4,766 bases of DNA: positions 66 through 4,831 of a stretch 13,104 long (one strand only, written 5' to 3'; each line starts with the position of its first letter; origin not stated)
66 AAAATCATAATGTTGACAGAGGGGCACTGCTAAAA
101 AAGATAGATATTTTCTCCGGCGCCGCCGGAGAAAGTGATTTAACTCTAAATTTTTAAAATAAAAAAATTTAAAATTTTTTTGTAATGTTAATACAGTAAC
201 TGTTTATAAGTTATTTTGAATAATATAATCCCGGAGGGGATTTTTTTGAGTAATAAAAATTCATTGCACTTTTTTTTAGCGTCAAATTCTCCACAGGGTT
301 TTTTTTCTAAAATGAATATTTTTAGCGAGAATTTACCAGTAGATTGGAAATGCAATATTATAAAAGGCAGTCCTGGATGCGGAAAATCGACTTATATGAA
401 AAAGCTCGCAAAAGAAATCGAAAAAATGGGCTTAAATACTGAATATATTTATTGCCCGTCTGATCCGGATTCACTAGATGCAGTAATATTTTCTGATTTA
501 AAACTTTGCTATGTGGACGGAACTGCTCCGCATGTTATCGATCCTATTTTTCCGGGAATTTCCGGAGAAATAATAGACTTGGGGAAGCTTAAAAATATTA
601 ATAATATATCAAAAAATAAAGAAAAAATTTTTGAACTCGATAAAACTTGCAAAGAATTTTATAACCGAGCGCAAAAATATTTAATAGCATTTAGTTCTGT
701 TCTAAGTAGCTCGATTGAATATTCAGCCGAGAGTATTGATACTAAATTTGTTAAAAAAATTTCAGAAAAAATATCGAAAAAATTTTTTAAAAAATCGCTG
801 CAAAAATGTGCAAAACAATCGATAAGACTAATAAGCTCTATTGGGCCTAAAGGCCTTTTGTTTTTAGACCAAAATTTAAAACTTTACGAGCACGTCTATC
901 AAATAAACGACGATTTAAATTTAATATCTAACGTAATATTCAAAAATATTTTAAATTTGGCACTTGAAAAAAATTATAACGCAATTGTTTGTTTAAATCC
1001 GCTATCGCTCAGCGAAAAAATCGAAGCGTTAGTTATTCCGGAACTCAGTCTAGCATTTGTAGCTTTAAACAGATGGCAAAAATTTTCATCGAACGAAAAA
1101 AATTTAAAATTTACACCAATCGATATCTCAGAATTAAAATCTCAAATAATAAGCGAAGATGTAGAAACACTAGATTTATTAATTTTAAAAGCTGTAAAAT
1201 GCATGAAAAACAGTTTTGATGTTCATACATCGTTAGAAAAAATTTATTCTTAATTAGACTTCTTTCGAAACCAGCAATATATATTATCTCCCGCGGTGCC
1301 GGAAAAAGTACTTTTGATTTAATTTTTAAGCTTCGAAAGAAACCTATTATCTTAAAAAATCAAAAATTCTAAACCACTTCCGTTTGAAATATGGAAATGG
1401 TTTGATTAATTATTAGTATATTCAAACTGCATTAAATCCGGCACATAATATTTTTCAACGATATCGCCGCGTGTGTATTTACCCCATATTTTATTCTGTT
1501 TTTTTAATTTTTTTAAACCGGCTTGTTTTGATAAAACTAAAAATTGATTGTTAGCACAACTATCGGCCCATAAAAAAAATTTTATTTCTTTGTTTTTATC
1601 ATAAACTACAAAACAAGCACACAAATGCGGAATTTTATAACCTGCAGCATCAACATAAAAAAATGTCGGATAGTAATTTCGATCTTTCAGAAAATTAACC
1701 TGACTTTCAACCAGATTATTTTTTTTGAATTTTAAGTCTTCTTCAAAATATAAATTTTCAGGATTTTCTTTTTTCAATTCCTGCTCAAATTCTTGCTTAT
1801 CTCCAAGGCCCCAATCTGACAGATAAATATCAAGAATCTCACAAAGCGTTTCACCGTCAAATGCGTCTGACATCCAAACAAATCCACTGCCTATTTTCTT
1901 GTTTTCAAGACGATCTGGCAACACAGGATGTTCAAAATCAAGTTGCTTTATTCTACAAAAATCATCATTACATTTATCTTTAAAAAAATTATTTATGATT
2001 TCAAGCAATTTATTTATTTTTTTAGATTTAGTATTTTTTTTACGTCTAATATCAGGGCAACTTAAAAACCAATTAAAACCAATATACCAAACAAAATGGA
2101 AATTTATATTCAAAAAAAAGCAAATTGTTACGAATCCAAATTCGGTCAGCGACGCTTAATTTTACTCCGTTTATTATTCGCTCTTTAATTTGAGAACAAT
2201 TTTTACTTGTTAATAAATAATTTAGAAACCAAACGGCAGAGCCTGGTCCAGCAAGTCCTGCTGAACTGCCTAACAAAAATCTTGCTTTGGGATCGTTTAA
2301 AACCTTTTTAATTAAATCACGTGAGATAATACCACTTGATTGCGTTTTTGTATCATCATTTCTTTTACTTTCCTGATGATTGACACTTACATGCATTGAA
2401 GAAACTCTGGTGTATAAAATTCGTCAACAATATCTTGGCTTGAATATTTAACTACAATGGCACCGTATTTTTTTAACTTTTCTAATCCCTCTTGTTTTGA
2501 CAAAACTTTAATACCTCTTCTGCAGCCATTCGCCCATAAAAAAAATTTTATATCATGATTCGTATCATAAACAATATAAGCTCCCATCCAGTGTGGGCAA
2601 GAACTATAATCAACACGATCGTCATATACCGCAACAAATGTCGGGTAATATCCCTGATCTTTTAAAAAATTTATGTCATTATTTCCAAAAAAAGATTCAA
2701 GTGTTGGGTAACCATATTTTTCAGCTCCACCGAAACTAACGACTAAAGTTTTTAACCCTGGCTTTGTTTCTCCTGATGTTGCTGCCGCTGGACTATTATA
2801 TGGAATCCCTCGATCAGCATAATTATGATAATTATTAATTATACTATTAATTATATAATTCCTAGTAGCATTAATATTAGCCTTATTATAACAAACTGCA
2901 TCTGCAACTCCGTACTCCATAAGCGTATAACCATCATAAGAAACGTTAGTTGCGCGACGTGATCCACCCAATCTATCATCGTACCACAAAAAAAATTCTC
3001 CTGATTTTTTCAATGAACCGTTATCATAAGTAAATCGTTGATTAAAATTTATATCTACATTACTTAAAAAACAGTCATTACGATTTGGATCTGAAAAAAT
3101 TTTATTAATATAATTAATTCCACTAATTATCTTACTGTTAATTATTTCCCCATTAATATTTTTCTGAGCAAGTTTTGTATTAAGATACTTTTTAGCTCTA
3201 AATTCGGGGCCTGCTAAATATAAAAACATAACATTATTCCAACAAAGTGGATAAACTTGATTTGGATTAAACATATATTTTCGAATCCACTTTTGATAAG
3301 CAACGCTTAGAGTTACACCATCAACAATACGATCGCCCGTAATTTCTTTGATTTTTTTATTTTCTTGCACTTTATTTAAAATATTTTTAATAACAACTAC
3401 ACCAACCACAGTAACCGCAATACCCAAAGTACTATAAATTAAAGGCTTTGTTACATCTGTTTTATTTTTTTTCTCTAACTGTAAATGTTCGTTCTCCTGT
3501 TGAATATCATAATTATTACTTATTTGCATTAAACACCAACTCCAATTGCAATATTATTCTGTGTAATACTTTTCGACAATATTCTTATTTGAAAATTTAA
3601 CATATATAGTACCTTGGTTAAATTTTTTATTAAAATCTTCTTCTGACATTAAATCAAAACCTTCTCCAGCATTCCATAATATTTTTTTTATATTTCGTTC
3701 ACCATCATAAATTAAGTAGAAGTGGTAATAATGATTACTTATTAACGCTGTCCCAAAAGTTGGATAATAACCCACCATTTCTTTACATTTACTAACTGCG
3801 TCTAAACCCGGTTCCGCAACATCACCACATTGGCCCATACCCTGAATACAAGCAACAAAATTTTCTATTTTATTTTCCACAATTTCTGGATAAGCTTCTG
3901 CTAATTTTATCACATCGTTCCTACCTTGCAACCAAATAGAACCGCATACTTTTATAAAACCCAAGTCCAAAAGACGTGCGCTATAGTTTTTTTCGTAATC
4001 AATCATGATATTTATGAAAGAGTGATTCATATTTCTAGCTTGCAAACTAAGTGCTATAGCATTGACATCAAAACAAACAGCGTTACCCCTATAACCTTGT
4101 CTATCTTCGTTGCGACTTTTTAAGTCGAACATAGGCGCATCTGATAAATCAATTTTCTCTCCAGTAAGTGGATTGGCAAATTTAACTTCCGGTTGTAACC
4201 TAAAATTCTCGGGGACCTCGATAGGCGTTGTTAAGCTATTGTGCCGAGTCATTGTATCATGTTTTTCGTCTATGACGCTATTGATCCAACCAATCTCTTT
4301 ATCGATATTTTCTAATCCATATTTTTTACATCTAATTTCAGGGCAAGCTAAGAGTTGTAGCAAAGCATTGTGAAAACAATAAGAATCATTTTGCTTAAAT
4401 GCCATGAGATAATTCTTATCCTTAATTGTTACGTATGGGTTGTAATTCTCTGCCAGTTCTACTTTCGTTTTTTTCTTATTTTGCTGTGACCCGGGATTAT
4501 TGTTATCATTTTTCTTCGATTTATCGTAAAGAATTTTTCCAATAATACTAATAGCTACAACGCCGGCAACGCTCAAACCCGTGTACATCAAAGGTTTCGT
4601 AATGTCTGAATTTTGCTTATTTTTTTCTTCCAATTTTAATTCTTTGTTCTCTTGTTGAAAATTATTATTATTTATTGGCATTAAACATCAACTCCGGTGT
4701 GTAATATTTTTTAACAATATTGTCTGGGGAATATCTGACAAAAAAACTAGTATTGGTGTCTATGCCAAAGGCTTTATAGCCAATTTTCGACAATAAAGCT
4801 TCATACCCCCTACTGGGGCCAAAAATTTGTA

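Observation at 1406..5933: Tandem array of membrane-anchored, rapidly diverging proteins with a papain-fold (USP-like Gln/Cys/His/Asp) signature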

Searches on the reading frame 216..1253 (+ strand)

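Call 3: search_protein_families(library=pfam, proteins=[window:216-1253:+], max_evalue=1)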
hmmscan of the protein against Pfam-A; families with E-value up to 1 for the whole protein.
window:216-1253:+ (345 aa): 19 families
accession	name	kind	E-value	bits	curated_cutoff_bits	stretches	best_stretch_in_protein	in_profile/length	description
PF20720.3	nSTAND3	-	5.4e-05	23.4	27.2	1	46-100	19-71/155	Novel STAND NTPase 3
PF00910.28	RNA_helicase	-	8.7e-05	23.4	21.5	1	49-85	3-42/105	RNA helicase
PF24883.2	NPHP3_N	-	0.00019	22.1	24.8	1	48-83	26-61/164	Nephrocystin 3, N-terminal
PF03266.21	NTPase_1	-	0.00048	20.5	23.9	1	48-82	3-37/168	NTPase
PF01443.25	Viral_helicase1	-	0.00098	19.4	21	1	48-69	2-26/228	Viral superfamily 1 RNA helicase core domain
PF13401.12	AAA_22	-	0.0021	18.8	27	1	48-88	9-51/130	AAA domain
PF03215.21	Rad17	-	0.0065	16.9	23.8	1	48-68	49-69/186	Rad17 P-loop domain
PF13173.12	AAA_14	-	0.012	16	27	1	45-87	3-42/129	AAA domain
PF05729.18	NACHT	-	0.012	15.9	26.7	1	48-76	4-32/167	NACHT domain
PF00004.35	AAA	-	0.02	15.8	21.2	1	50-69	4-23/131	ATPase family associated with various cellular activities (AAA)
PF07728.20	AAA_5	-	0.025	15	22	1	48-83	3-36/139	AAA domain (dynein-related subfamily)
PF01637.24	ATPase_2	-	0.03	14.5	33.2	1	47-79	23-55/225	ATPase domain predominantly from Archaea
PF13604.12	AAA_30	-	0.036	14.2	27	1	45-75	19-49/191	AAA domain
PF13207.12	AAA_17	-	0.039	14.7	27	1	51-68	2-19/136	AAA domain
PF13245.12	AAA_19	-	0.078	13.6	25.1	1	45-74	12-41/134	AAA domain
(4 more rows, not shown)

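Call 4: search_protein_families(library=ncbifam, proteins=[window:216-1253:+], max_evalue=1)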
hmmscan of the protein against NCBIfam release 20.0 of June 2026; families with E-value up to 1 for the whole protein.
window:216-1253:+ (345 aa): 12 families
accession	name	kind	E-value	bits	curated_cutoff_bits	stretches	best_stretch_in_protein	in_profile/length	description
NF005320.0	PRK06851.1-6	equivalog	8.8e-50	169.6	556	1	15-344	4-337/363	hypothetical protein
NF005317.0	PRK06851.1-1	equivalog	4.8e-28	98.5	689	1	15-280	4-266/369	hypothetical protein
NF005318.0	PRK06851.1-2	equivalog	7.7e-11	41.8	734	1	45-110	211-276/353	hypothetical protein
NF005319.0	PRK06851.1-5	equivalog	5.1e-09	35.6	739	1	12-157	17-160/360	hypothetical protein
NF010248.0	PRK13695.1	equivalog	0.0059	16.3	156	1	48-80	7-39/180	NTPase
NF006505.0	PRK08939.1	equivalog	0.014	14.7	228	1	36-82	146-194/306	primosomal protein DnaI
TIGR03574.1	selen_PSTK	equivalog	0.021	14.2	290.5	1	48-75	3-30/249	L-seryl-tRNA(Sec) kinase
NF006746.0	PRK09270.1-5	subfamily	0.027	13.4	250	1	49-93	26-68/210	nucleoside/nucleotide kinase family protein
NF010335.0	PRK13764.1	equivalog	0.031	12.8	340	1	48-72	267-291/613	ATPase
NF006744.0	PRK09270.1-3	equivalog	0.036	13.5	281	1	49-104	28-82/213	nucleoside/nucleotide kinase family protein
TIGR00750.1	lao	equivalog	0.036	13.2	240.75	1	49-77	39-67/300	methylmalonyl Co-A mutase-associated GTPase MeaB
NF006743.0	PRK09270.1-2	equivalog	0.26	10.3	227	1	49-69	33-53/217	nucleoside/nucleotide kinase family protein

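Call 51: search_protein_families(library=padloc, proteins=[window:216-1253:+], max_evalue=0.1)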
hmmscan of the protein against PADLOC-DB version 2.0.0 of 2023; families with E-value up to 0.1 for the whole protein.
window:216-1253:+ (345 aa): 2 families
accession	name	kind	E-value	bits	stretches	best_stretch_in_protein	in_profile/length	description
PDLC04140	mad8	-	0.00072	17.2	1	49-154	32-116/314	mads_8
PDLC04476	PDC-M16A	-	0.021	11.2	1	45-75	26-56/691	-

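Call 52: search_protein_families(library=phrogs, proteins=[window:216-1253:+], max_evalue=0.1)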
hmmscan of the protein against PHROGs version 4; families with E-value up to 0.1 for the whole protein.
window:216-1253:+ (345 aa): 8 families
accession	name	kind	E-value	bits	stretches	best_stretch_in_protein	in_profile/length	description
phrog_325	-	DNA, RNA and nucleotide metabolism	0.00031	20.1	1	45-79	491-524/986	Dda-like helicase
phrog_13669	-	unknown function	0.012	17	1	88-200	10-117/127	-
phrog_14825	-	unknown function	0.025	15.2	1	122-187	103-167/204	-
phrog_1297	-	other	0.025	14.6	1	48-78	29-54/356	ATPase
phrog_168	-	DNA, RNA and nucleotide metabolism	0.042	14.5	0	49-79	47-72/314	clamp loader of DNA polymerase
phrog_2071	-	other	0.05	14.4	0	48-69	20-39/282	ATPase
phrog_800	-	head and packaging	0.082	12.5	1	43-70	31-58/511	terminase small subunit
phrog_33346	-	unknown function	0.083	13.9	0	302-331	4-35/65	-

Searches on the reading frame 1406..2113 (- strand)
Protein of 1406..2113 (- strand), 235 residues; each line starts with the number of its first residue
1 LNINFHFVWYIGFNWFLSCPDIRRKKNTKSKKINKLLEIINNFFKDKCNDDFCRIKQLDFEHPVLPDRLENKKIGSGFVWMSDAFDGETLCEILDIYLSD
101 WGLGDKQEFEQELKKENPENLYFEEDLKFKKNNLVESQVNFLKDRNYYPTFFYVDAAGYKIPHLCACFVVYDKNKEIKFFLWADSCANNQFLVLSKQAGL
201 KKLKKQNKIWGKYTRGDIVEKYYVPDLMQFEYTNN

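Call 3: search_protein_families(library=pfam, proteins=[window:1406-2113:-], max_evalue=1)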
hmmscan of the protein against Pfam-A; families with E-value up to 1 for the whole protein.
window:1406-2113:- (235 aa): 1 family
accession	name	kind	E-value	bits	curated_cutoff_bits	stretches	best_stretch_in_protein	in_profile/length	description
PF05289.16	BLYB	-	0.14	12.8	25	1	120-144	86-110/120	Borrelia hemolysin accessory protein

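Call 4: search_protein_families(library=ncbifam, proteins=[window:1406-2113:-], max_evalue=1)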
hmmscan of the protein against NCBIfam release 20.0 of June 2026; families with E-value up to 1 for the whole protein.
window:1406-2113:- (235 aa): 0 families

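Call 51: search_protein_families(library=padloc, proteins=[window:1406-2113:-], max_evalue=0.1)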
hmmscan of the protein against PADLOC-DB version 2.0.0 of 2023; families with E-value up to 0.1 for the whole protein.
window:1406-2113:- (235 aa): 1 family
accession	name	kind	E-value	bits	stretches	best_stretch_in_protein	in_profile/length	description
PDLC04718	PDC-M59B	-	0.087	11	1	135-190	37-90/159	-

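Call 52: search_protein_families(library=phrogs, proteins=[window:1406-2113:-], max_evalue=0.1)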
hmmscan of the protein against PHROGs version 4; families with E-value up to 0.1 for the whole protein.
window:1406-2113:- (235 aa): 0 families

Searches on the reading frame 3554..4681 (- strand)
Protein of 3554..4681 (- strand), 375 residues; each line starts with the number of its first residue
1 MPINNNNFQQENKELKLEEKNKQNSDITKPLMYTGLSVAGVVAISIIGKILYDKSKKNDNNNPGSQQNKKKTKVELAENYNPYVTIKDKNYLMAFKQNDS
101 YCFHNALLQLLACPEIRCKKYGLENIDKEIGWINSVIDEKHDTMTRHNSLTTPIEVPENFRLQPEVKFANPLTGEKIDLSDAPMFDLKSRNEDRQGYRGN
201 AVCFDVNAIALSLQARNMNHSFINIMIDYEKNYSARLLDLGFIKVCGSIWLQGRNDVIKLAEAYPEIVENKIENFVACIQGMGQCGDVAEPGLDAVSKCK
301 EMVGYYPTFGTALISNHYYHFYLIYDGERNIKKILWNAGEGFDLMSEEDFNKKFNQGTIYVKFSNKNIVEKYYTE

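Call 3: search_protein_families(library=pfam, proteins=[window:3554-4681:-], max_evalue=1)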
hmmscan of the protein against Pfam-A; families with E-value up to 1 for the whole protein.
window:3554-4681:- (375 aa): 0 families

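Call 4: search_protein_families(library=ncbifam, proteins=[window:3554-4681:-], max_evalue=1)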
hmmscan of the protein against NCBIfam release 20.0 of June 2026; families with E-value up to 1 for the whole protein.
window:3554-4681:- (375 aa): 0 families

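Call 51: search_protein_families(library=padloc, proteins=[window:3554-4681:-], max_evalue=0.1)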
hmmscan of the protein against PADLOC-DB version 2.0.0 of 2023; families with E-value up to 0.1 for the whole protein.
window:3554-4681:- (375 aa): 0 families

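Call 52: search_protein_families(library=phrogs, proteins=[window:3554-4681:-], max_evalue=0.1)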
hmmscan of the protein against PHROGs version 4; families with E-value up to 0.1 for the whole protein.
window:3554-4681:- (375 aa): 1 family
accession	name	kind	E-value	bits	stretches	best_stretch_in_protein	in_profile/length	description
phrog_2330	-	unknown function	0.016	16.5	1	42-95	68-116/122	unknown function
